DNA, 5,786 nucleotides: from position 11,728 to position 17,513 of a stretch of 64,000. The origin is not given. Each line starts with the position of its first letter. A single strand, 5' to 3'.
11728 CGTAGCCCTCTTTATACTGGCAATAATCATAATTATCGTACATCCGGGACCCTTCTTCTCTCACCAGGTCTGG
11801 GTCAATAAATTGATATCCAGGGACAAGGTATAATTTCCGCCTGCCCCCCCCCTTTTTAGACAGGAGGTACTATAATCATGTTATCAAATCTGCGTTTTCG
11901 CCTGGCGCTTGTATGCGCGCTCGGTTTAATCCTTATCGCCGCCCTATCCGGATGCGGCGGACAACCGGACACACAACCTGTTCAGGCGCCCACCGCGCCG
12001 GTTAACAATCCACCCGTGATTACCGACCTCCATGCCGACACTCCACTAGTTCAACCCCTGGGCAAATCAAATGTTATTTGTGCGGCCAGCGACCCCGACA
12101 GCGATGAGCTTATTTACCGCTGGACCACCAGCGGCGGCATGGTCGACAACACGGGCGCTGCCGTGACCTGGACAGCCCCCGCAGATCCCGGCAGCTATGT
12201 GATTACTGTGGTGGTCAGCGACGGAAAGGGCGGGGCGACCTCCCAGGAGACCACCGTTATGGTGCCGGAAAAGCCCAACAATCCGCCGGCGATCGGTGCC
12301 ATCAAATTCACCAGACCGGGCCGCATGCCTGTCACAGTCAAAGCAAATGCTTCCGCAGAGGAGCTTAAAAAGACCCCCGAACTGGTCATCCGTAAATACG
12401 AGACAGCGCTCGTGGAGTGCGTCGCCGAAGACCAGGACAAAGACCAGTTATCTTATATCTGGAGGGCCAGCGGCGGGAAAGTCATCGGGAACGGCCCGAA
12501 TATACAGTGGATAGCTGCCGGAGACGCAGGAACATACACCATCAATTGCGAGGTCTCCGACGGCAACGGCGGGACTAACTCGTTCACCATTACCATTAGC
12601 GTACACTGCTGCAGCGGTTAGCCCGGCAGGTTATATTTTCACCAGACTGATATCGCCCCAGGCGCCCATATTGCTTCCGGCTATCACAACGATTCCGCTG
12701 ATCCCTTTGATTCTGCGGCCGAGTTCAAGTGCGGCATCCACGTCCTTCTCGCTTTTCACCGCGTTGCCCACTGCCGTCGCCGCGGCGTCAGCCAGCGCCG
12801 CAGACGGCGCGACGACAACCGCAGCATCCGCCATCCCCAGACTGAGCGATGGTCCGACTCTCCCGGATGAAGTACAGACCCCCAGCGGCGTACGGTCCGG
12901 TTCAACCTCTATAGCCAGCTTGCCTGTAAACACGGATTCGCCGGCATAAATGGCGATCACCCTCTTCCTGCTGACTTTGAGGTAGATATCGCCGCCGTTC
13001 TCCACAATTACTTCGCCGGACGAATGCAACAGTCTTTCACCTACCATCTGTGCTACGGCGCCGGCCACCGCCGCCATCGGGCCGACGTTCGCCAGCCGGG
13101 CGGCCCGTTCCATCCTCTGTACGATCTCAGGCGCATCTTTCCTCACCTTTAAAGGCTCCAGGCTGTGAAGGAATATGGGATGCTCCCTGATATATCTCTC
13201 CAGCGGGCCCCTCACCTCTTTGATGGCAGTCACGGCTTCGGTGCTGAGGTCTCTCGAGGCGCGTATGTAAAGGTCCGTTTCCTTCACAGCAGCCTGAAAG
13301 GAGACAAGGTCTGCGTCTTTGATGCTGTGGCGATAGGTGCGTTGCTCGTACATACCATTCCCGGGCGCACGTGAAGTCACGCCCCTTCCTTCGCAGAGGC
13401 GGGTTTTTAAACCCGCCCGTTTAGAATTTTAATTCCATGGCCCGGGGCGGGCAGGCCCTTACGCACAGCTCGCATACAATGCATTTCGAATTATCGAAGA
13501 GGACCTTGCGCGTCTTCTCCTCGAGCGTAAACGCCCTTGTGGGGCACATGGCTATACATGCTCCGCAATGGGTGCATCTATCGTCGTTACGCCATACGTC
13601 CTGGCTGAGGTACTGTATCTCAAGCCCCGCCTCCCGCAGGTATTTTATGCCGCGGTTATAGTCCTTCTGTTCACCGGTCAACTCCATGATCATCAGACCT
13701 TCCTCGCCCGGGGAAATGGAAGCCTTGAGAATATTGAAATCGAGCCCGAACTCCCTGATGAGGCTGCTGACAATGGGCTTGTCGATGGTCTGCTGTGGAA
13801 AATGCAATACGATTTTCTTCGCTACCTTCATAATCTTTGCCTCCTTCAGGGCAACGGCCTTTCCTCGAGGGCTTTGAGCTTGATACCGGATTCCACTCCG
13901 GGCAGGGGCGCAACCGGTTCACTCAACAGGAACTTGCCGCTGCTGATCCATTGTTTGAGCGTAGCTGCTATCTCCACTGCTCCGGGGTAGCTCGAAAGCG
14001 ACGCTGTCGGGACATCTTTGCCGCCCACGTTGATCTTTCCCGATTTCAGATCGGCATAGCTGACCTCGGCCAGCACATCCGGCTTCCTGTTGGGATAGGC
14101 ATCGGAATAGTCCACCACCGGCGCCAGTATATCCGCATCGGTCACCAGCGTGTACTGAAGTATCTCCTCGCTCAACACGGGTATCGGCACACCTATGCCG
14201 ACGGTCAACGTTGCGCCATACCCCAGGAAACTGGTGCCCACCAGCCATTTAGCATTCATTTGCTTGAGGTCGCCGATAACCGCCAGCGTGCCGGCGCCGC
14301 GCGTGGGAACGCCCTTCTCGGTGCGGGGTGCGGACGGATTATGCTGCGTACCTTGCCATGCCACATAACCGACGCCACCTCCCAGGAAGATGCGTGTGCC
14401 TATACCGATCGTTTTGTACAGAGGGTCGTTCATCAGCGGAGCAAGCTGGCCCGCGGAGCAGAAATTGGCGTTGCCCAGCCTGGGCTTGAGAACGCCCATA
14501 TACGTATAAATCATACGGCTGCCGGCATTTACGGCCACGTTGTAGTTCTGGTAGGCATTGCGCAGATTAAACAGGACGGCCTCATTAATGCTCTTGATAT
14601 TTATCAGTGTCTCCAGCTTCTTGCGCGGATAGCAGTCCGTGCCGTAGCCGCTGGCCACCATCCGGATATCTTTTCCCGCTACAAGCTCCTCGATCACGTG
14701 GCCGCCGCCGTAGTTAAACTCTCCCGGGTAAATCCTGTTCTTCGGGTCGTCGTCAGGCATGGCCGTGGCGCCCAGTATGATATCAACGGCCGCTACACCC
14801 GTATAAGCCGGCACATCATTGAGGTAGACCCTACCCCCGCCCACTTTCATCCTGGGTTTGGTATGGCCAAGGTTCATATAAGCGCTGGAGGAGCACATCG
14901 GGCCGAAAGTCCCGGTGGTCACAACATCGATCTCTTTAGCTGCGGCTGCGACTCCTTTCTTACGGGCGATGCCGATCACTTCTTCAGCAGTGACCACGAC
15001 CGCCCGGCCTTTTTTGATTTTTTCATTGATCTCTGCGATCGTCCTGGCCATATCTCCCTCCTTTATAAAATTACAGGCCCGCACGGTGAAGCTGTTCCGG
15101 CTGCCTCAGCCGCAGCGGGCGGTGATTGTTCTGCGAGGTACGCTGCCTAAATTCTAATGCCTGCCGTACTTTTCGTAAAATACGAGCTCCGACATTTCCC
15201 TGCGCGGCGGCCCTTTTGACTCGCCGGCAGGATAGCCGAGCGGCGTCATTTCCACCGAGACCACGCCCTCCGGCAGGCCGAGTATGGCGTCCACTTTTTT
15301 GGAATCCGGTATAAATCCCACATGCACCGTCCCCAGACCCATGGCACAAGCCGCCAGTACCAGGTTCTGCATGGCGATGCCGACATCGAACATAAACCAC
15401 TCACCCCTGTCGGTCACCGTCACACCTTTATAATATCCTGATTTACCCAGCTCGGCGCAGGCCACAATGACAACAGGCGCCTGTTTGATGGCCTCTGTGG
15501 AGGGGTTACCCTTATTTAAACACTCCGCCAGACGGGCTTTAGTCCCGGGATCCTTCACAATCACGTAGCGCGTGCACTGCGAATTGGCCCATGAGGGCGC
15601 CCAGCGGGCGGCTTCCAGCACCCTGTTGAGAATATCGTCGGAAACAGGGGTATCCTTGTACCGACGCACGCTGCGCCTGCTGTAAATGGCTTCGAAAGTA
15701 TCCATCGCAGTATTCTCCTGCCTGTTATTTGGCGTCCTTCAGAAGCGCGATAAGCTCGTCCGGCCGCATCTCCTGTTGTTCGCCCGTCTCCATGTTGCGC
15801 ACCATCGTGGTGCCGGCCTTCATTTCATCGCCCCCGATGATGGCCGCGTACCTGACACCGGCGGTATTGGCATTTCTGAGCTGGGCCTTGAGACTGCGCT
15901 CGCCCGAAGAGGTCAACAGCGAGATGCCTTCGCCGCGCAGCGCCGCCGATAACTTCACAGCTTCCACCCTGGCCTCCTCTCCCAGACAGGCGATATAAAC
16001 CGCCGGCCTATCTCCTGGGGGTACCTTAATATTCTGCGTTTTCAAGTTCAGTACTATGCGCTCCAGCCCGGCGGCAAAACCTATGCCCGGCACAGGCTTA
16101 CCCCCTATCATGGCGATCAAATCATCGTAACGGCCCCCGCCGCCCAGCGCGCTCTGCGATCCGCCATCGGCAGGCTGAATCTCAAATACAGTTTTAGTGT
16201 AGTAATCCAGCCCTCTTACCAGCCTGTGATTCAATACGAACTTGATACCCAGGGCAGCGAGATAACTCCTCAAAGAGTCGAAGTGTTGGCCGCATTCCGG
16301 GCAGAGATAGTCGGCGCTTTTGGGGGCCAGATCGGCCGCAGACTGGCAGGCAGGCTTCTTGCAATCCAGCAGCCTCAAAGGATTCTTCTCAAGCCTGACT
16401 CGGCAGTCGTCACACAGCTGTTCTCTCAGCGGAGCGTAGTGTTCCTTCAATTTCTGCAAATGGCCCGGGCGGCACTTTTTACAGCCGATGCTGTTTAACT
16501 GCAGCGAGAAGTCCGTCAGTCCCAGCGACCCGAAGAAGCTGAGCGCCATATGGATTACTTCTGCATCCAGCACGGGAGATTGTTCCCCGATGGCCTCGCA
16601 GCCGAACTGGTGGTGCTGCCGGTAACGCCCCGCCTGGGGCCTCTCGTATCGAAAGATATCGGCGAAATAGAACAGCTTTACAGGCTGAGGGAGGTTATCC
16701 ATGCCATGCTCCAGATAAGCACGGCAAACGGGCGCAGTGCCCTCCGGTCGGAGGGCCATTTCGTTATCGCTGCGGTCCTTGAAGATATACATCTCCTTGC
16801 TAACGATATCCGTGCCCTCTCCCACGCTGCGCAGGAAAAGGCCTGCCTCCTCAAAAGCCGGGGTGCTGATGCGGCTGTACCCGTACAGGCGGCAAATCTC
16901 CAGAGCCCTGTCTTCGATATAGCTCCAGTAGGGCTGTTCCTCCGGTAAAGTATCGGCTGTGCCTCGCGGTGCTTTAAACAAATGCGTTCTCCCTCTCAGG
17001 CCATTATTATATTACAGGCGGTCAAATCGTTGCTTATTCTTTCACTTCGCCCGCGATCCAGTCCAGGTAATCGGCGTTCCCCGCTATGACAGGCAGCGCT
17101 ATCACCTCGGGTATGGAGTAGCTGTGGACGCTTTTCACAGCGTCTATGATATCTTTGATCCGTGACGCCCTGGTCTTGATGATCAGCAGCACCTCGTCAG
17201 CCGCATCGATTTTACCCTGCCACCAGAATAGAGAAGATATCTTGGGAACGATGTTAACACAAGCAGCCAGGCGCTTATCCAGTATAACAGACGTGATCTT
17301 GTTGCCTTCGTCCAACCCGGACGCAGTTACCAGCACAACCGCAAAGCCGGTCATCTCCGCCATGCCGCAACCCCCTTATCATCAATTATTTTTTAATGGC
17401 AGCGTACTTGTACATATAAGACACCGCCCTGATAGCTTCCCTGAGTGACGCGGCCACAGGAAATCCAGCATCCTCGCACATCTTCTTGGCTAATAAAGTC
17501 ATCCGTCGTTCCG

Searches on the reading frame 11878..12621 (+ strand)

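Call 39: search_protein_families(library=pfam, proteins=[window:11878-12621:+], max_evalue=0.001)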
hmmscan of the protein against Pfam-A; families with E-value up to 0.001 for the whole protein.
window:11878-12621:+ (247 aa): 8 families
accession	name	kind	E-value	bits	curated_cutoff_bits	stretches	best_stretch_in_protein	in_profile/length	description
PF17963.7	Big_9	-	2.3e-15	57.7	23.6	2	43-127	1-88/89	Bacterial Ig domain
PF00801.26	PKD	-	1.8e-12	47.5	23.5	1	63-125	15-77/80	PKD domain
PF18911.6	PKD_4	-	2.6e-10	40.6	27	1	43-127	1-83/85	PKD domain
PF17892.7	Cadherin_5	-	5.1e-10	39.5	26.5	1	40-129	4-97/98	Cadherin-like domain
PF22352.2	K319L-like_PKD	-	9e-10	38.9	27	1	70-129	21-84/84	K319L-like, PKD domain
PF05345.18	He_PIG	-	1e-08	35.9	24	1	70-129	25-95/96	Putative Ig domain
PF13895.12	Ig_2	-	4.7e-06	27.2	27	1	167-242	8-79/79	Immunoglobulin domain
PF16407.11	PKD_2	-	0.00011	22.9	39.2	0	183-237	42-102/157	PKD-like family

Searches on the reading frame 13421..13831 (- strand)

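Call 61: search_protein_families(library=pfam, proteins=[window:13421-13831:-], max_evalue=0.001)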
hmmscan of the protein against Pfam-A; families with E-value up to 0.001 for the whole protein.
window:13421-13831:- (136 aa): 14 families
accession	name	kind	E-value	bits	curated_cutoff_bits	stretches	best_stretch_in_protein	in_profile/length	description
PF09383.16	NIL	-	3.9e-18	65.5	24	1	7-72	3-71/73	NIL domain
PF00037.32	Fer4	-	9.2e-14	51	21.1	2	81-101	3-23/24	4Fe-4S binding domain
PF12838.12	Fer4_7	-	3.2e-11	43.9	27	1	85-130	1-51/52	4Fe-4S dicluster domain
PF13237.11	Fer4_10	-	8.7e-11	42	25.5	1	79-128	2-53/53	4Fe-4S dicluster domain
PF12797.12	Fer4_2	-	8.2e-10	38.4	24.5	2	79-98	3-22/22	4Fe-4S binding domain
PF13187.11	Fer4_9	-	1.7e-09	38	27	1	85-131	1-51/52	4Fe-4S dicluster domain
PF12837.12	Fer4_6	-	1.9e-09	37.4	25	2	110-131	2-23/24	4Fe-4S binding domain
PF14697.11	Fer4_21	-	1.5e-08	35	35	1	82-132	4-57/59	4Fe-4S dicluster domain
PF13484.11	Fer4_16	-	7.9e-08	33.4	30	1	85-105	1-22/66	4Fe-4S double cluster binding domain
PF13183.11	Fer4_8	-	1e-06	29.6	27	1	84-98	3-17/68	4Fe-4S dicluster domain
PF12800.12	Fer4_4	-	1.7e-05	25.2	24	0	84-98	2-16/17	4Fe-4S binding domain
PF13459.11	Fer4_15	-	2.6e-05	25.3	22.4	0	110-129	1-20/66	4Fe-4S single cluster domain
PF13247.11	Fer4_11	-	0.00016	22.2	26.2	1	84-131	8-58/100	4Fe-4S dicluster domain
PF13746.11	Fer4_18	-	0.00023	21.8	27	0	57-127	30-95/114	4Fe-4S dicluster domain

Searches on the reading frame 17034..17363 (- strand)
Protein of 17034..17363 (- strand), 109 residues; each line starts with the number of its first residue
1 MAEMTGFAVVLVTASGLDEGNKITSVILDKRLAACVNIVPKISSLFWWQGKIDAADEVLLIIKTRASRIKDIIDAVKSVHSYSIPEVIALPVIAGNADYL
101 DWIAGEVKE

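Call 66: search_protein_families(library=pfam, proteins=[window:17034-17363:-], max_evalue=0.00001)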
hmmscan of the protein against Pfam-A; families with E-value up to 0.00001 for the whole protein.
window:17034-17363:- (109 aa): 1 family
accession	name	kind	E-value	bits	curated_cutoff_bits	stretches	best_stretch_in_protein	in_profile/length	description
PF03091.20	CutA1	-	2.3e-34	117.6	22.4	1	9-104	2-97/99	CutA1 divalent ion tolerance protein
